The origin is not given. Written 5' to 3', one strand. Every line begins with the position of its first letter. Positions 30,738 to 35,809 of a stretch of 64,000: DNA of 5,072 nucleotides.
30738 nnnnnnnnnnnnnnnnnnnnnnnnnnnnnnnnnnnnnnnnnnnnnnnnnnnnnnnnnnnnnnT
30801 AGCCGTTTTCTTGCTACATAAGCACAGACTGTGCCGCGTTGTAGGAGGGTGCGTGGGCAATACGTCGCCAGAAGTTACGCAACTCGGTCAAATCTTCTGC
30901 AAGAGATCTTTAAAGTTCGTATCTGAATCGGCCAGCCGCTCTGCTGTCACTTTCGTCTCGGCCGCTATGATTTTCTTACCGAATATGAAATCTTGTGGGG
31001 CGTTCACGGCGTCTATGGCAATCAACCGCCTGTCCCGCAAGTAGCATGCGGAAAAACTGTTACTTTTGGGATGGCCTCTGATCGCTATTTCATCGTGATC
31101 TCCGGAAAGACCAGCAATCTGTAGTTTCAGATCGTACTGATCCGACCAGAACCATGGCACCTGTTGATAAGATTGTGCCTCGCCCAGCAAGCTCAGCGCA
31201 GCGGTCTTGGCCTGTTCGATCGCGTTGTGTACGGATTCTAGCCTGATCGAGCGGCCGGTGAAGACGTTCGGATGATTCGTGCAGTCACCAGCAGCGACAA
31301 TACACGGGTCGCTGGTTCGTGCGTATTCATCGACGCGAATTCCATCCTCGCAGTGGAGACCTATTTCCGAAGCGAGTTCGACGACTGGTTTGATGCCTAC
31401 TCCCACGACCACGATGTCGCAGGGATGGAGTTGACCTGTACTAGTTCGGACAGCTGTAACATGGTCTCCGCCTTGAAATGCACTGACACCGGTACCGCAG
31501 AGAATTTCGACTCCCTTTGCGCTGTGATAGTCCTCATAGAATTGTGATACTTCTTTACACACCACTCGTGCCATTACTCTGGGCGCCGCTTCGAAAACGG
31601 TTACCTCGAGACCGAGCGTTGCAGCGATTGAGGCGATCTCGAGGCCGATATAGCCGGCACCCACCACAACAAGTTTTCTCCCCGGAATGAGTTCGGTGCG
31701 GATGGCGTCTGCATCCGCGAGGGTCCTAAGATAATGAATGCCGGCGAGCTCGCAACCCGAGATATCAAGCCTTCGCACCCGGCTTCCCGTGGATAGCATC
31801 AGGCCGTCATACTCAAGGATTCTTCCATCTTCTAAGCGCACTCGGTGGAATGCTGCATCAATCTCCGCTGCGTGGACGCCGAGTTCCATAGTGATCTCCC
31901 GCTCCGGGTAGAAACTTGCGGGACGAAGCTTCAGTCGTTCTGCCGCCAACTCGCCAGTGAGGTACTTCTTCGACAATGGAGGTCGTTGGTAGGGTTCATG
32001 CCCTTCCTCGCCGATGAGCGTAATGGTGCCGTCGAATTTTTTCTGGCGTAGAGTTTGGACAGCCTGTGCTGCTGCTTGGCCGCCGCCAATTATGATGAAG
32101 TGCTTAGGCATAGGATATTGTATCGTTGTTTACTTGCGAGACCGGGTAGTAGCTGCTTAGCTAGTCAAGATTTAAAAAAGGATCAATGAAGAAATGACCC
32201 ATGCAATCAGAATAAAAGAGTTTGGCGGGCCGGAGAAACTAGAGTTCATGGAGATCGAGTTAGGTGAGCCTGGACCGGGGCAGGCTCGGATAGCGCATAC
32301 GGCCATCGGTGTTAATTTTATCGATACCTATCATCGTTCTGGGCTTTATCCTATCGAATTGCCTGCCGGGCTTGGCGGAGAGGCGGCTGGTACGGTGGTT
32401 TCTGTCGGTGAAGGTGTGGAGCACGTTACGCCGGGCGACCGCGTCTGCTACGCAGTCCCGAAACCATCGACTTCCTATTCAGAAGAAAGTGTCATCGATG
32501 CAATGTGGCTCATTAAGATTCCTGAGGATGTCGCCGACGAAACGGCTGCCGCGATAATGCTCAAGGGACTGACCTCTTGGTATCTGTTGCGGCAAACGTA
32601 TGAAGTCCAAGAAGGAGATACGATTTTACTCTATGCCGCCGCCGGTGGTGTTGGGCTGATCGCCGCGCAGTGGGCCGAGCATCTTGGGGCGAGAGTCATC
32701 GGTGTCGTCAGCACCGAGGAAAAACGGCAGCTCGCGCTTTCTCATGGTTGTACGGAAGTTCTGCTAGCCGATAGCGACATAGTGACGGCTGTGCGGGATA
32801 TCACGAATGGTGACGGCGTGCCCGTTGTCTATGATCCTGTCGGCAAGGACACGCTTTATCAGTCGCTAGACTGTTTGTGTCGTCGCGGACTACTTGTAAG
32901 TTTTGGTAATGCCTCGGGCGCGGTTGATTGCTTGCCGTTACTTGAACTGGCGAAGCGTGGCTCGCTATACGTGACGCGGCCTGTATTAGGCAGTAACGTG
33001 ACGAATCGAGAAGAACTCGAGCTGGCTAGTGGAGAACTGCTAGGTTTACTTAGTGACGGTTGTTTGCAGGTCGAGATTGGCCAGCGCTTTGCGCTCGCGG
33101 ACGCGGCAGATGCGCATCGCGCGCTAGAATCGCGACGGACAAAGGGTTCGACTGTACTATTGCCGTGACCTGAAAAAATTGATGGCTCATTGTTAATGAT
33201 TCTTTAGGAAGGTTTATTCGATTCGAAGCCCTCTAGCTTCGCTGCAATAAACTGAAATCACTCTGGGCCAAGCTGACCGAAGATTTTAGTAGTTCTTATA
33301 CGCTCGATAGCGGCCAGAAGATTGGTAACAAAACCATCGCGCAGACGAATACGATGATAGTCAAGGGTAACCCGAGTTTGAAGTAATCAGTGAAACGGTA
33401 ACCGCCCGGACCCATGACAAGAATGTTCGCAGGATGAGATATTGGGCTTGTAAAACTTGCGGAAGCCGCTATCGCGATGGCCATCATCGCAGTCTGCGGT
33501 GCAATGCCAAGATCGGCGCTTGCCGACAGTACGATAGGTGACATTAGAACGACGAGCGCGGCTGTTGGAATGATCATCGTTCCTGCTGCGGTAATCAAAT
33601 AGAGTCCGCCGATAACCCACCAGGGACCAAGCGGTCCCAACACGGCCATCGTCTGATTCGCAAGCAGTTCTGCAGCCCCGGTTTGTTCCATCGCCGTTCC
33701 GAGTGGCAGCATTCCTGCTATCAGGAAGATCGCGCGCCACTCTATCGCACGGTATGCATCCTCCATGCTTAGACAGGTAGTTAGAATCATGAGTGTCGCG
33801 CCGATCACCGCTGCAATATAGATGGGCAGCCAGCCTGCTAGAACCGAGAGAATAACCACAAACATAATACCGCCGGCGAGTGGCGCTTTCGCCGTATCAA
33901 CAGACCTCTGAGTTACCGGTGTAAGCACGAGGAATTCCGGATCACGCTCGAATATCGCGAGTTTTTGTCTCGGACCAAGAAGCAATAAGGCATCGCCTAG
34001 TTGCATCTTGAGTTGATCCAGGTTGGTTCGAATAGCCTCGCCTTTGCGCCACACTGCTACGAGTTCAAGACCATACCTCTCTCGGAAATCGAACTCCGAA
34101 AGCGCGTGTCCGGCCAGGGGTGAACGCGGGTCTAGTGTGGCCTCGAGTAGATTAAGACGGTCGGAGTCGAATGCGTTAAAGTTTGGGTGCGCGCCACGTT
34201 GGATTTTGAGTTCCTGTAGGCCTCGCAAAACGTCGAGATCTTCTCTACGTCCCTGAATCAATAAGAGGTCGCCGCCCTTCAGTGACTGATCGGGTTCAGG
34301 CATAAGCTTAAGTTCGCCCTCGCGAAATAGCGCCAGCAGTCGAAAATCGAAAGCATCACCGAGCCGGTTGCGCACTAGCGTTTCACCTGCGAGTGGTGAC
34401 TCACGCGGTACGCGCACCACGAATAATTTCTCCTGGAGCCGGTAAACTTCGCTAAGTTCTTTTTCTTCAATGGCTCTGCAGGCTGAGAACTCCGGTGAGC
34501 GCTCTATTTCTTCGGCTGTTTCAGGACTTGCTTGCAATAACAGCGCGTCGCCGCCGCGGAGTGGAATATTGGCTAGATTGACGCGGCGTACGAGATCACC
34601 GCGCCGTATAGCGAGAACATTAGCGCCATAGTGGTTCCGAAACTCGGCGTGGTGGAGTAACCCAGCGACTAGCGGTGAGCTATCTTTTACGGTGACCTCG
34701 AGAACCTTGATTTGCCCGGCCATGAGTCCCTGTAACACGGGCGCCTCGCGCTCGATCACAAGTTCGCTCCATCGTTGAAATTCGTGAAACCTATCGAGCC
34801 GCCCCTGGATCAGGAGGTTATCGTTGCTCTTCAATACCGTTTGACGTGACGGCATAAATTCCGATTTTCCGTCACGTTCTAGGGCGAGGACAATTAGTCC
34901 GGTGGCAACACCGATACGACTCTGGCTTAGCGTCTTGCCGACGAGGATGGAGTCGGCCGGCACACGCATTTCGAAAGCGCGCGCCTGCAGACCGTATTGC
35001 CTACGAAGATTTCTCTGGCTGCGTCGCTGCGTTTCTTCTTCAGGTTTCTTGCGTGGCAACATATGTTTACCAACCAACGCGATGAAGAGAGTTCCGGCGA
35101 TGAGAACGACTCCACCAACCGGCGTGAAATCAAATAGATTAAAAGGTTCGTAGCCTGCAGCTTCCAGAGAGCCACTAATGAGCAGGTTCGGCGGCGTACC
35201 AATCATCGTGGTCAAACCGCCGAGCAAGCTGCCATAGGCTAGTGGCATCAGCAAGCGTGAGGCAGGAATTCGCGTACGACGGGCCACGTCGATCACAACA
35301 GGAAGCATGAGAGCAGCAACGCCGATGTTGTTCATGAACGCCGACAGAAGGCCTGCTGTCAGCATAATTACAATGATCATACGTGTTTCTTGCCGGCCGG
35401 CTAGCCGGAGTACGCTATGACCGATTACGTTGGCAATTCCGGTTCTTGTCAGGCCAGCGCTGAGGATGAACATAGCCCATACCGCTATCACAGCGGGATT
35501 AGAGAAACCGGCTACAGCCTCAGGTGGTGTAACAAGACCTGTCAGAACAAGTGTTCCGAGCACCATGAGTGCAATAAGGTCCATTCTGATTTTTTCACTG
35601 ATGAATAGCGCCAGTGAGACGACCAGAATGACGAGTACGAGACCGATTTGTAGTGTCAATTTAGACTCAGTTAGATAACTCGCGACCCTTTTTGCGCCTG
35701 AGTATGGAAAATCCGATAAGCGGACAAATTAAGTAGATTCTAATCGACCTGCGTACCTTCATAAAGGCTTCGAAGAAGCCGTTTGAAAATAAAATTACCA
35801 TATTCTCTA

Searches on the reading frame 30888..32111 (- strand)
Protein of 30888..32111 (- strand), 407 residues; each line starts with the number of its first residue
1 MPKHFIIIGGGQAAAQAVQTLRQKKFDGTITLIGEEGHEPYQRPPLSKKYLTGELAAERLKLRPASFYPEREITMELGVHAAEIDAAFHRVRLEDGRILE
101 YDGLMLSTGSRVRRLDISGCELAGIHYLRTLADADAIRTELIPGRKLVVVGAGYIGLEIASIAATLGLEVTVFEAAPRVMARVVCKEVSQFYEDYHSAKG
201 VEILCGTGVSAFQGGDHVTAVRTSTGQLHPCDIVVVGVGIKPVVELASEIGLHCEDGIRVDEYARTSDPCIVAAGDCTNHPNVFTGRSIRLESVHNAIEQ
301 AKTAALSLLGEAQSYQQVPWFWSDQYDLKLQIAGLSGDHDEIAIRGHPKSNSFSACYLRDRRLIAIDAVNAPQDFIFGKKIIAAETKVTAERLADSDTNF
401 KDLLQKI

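Call 71: search_protein_families(library=pfam, proteins=[window:30888-32111:-], max_evalue=0.00001)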
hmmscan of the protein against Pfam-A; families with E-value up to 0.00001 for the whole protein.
window:30888-32111:- (407 aa): 3 families
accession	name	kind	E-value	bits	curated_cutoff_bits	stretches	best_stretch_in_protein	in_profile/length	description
PF07992.20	Pyr_redox_2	-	1.3e-68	232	26.1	1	4-301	2-291/291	Pyridine nucleotide-disulphide oxidoreductase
PF14759.12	Reductase_C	-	8.2e-32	110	25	1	320-404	1-85/85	Reductase C-terminal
PF00070.33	Pyr_redox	-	7.7e-18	65.2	22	1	146-224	1-80/82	Pyridine nucleotide-disulphide oxidoreductase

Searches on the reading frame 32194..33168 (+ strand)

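Call 71: search_protein_families(library=pfam, proteins=[window:32194-33168:+], max_evalue=0.00001)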
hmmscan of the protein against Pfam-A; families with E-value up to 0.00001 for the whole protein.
window:32194-33168:+ (324 aa): 3 families
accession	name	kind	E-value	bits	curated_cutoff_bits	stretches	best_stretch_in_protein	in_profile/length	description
PF00107.32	ADH_zinc_N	-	1.5e-24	86.9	31.8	1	152-267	1-116/129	Zinc-binding dehydrogenase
PF13602.12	ADH_zinc_N_2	-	1.3e-16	62.2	27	1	185-322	2-134/134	Zinc-binding dehydrogenase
PF08240.17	ADH_N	-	1.1e-12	48.5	23.5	1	27-86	1-63/104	Alcohol dehydrogenase GroES-like domain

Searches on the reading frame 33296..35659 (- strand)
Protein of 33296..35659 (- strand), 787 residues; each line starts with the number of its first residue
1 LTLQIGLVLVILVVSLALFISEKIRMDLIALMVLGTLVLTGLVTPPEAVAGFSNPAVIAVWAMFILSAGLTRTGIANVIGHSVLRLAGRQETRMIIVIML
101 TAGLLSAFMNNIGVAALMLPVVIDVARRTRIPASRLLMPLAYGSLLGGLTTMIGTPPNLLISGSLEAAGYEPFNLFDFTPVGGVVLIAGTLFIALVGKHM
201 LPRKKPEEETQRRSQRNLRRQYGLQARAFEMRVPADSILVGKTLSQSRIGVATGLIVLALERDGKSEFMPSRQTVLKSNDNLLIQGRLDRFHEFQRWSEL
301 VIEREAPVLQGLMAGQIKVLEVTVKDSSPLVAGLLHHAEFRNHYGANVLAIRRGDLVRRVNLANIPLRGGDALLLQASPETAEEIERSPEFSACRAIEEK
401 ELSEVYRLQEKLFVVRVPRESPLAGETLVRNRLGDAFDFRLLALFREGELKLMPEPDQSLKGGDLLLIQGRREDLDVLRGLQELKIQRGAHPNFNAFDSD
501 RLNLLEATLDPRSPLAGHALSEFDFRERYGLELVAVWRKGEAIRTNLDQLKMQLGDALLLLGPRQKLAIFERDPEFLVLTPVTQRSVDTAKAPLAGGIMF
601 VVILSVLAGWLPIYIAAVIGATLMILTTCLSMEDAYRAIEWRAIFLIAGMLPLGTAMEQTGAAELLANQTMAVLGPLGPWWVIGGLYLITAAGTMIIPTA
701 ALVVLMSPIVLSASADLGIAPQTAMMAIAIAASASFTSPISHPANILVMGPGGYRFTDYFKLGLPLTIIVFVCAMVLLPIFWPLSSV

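Call 71: search_protein_families(library=pfam, proteins=[window:33296-35659:-], max_evalue=0.00001)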
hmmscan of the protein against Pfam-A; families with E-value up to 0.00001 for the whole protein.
window:33296-35659:- (787 aa): 3 families
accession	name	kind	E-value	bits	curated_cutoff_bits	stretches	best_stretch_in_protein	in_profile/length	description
PF03600.22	CitMHS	-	3e-99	332.8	31.9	2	17-731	2-336/336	Citrate transporter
PF02080.26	TrkA_C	-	1.9e-45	153.1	27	4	229-297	2-69/71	TrkA-C domain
PF00939.25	Na_sulph_symp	-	1.4e-14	54.4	27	1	615-783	295-467/472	Sodium:sulfate symporter transmembrane region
